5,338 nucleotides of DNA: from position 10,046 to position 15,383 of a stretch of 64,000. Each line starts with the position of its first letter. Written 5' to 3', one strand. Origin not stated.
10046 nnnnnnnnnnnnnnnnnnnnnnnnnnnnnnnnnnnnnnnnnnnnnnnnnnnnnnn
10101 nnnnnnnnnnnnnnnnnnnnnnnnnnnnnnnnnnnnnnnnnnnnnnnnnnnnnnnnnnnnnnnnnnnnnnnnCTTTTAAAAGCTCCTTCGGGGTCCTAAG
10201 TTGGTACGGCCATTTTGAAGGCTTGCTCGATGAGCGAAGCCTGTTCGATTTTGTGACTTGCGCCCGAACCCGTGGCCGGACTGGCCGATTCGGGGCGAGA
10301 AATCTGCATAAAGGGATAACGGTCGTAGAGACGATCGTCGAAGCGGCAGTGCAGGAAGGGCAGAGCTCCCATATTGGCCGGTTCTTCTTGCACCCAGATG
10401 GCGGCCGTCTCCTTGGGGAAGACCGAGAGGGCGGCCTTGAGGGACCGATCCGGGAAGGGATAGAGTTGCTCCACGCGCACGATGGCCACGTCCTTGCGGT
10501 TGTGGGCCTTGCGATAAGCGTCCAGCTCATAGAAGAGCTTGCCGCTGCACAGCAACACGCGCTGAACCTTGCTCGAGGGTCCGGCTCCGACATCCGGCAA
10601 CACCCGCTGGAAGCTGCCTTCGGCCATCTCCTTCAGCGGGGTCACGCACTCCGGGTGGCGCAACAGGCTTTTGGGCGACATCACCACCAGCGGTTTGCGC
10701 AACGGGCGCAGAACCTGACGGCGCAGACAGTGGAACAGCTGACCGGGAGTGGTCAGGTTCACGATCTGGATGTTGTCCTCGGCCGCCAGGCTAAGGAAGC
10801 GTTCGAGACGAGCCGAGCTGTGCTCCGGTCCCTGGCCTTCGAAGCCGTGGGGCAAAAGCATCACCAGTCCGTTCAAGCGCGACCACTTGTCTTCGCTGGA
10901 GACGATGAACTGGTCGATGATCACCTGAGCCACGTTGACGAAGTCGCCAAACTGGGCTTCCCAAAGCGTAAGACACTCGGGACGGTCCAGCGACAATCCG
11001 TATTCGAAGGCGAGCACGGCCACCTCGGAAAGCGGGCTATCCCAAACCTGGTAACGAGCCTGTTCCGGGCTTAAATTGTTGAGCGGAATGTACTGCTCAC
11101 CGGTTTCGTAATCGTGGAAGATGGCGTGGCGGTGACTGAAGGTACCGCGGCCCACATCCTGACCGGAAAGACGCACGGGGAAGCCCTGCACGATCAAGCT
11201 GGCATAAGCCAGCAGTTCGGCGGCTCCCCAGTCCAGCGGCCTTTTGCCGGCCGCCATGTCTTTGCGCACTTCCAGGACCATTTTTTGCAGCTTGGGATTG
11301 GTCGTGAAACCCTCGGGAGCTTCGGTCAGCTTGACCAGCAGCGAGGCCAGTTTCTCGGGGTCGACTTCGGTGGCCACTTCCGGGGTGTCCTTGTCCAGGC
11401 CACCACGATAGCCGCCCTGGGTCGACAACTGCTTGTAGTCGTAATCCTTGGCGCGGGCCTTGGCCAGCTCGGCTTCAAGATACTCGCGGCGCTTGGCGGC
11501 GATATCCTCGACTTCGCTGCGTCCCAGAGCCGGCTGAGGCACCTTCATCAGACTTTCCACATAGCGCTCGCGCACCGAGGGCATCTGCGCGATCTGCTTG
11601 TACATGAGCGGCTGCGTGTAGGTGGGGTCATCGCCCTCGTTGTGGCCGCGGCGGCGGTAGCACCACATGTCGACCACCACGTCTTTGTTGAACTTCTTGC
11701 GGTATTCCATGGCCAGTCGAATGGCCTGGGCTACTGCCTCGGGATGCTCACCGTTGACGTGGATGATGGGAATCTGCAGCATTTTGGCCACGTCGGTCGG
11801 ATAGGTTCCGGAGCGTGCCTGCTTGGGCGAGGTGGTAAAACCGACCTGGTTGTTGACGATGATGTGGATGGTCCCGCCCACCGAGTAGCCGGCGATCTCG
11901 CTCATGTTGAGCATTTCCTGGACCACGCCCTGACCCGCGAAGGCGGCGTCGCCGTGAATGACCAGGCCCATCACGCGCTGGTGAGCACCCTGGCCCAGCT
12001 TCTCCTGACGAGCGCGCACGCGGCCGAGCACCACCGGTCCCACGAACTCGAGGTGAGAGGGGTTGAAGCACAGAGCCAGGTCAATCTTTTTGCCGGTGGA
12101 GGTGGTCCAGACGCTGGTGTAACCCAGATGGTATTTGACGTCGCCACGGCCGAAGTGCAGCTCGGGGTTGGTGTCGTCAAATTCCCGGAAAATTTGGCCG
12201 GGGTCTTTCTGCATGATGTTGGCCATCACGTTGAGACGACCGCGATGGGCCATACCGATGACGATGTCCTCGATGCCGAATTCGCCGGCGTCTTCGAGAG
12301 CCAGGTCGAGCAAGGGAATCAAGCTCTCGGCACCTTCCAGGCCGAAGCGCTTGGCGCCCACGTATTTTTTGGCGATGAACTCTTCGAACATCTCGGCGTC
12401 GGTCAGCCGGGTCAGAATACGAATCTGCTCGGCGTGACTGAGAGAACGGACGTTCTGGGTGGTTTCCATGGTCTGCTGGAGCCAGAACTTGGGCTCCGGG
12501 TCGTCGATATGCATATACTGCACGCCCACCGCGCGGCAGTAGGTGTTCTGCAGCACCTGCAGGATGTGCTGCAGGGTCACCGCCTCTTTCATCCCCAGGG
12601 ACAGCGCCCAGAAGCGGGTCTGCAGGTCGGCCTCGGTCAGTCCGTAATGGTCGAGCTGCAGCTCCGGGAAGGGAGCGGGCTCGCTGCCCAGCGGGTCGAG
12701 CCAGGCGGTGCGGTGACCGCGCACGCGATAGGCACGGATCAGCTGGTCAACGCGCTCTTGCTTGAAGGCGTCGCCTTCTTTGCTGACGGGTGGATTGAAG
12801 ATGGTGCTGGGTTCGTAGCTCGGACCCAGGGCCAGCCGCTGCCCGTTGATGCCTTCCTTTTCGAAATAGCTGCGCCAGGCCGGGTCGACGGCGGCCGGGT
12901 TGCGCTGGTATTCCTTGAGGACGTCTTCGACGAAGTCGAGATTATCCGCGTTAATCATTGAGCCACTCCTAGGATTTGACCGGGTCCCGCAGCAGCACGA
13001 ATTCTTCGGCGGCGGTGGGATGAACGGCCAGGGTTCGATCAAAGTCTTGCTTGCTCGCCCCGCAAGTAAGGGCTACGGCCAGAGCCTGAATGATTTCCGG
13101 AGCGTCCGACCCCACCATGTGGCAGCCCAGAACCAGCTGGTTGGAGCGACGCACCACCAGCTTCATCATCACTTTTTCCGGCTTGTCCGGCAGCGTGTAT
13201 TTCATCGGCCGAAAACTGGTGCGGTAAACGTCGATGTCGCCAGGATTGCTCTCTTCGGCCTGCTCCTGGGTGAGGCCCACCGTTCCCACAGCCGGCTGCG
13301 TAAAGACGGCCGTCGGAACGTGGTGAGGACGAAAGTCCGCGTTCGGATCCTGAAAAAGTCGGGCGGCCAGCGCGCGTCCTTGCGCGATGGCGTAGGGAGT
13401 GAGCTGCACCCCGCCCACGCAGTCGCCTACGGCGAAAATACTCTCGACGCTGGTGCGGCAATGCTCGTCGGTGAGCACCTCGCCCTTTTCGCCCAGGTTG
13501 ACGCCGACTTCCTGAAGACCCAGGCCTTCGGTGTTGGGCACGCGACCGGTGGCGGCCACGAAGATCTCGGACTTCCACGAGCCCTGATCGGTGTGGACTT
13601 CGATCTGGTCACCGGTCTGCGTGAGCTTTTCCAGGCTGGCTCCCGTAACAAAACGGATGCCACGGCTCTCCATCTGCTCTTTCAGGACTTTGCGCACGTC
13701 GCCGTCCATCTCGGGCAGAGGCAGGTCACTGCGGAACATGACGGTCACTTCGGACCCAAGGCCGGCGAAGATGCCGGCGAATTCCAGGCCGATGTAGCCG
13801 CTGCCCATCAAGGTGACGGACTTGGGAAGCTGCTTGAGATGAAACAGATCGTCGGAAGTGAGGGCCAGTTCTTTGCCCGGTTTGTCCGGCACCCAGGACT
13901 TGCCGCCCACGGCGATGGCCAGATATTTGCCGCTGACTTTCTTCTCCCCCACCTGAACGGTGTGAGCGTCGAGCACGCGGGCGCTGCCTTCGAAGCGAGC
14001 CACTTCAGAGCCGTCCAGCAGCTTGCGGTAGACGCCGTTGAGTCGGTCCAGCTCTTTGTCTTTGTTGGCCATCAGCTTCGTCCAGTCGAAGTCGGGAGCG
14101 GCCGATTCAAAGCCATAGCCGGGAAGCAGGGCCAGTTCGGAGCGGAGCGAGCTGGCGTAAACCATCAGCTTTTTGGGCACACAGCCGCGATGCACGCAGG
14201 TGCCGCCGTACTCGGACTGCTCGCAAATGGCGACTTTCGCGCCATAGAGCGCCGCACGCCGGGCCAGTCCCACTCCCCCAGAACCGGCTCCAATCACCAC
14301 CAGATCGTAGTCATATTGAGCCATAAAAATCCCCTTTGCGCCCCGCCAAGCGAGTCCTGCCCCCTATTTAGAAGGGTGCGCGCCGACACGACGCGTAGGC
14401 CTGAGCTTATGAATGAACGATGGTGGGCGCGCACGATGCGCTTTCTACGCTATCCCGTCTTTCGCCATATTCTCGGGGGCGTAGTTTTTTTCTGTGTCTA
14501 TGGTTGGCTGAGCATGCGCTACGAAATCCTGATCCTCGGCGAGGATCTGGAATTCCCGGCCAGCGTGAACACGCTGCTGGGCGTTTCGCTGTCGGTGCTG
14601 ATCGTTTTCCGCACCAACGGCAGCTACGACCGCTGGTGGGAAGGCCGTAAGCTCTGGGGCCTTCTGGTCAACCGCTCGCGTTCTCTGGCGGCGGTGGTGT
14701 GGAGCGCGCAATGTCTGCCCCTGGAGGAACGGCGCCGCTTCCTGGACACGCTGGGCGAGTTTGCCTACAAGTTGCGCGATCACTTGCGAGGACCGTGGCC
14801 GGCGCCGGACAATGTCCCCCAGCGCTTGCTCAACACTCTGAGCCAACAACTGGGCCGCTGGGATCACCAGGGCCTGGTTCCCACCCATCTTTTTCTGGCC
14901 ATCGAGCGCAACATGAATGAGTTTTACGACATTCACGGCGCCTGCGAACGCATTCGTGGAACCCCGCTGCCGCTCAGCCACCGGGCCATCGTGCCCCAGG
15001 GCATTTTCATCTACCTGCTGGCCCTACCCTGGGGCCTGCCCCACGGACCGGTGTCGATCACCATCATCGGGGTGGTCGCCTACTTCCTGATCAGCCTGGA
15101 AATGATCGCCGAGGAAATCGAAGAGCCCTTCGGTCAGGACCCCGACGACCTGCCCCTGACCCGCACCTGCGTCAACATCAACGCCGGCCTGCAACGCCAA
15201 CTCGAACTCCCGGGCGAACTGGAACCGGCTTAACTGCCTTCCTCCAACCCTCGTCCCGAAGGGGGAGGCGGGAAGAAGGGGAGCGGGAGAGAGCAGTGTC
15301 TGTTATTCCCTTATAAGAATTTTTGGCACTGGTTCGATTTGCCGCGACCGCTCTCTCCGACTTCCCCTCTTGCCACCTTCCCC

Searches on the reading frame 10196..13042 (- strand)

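Call 3: search_protein_families(library=pfam, proteins=[window:10196-13042:-], max_evalue=0.01)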
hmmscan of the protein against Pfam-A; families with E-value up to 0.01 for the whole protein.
window:10196-13042:- (948 aa): 4 families
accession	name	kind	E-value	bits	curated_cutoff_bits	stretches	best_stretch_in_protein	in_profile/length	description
PF00676.26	E1_dh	-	2.3e-48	165.1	22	1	218-533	8-295/300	Dehydrogenase E1 component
PF02779.29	Transket_pyr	-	2.7e-42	144.8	27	1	602-795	2-173/174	Transketolase, pyrimidine binding domain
PF16870.10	OxoGdeHyase_C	-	7.5e-42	143.1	27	1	802-942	3-151/151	2-oxoglutarate dehydrogenase C-terminal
PF16078.10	2-oxogl_dehyd_N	-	2.3e-07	30.7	27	1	28-61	2-35/41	2-oxoglutarate dehydrogenase N-terminus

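Call 4: search_protein_families(library=ncbifam, proteins=[window:10196-13042:-], max_evalue=0.01)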
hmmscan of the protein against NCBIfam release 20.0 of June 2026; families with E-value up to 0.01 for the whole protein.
window:10196-13042:- (948 aa): 5 families
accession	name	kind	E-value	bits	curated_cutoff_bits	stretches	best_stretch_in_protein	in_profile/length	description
NF006914.0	PRK09404.1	equivalog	0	1214.4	764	1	27-944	11-918/919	2-oxoglutarate dehydrogenase E1 component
NF008907.0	PRK12270.1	equivalog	0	1136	878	1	76-943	379-1240/1241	multifunctional oxoglutarate decarboxylase/oxoglutarate dehydrogenase thiamine pyrophosphate-binding subunit/dihydrolipoyllysine-residue suc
TIGR00239.1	2oxo_dh_E1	equivalog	0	1042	770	1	32-941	4-930/931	2-oxoglutarate dehydrogenase E1 component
TIGR03182.1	PDH_E1_alph_y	equivalog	6.1e-12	45.1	393.85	1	358-530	134-299/315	pyruvate dehydrogenase (acetyl-transferring) E1 component subunit alpha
TIGR03181.1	PDH_E1_alph_x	equivalog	2.1e-07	30.1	411.35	1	359-476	147-261/341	pyruvate dehydrogenase (acetyl-transferring) E1 component subunit alpha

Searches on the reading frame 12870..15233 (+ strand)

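Call 9: search_protein_families(library=pfam, proteins=[window:12870-15233:+], max_evalue=0.001)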
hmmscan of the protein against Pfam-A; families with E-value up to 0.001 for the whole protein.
window:12870-15233:+ (787 aa): 1 family
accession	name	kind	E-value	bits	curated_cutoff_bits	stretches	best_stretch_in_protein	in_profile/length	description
PF25539.1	Bestrophin_2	-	9.8e-55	186.5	27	1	517-774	8-286/288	Bacterial/Fungal Bestrophin protein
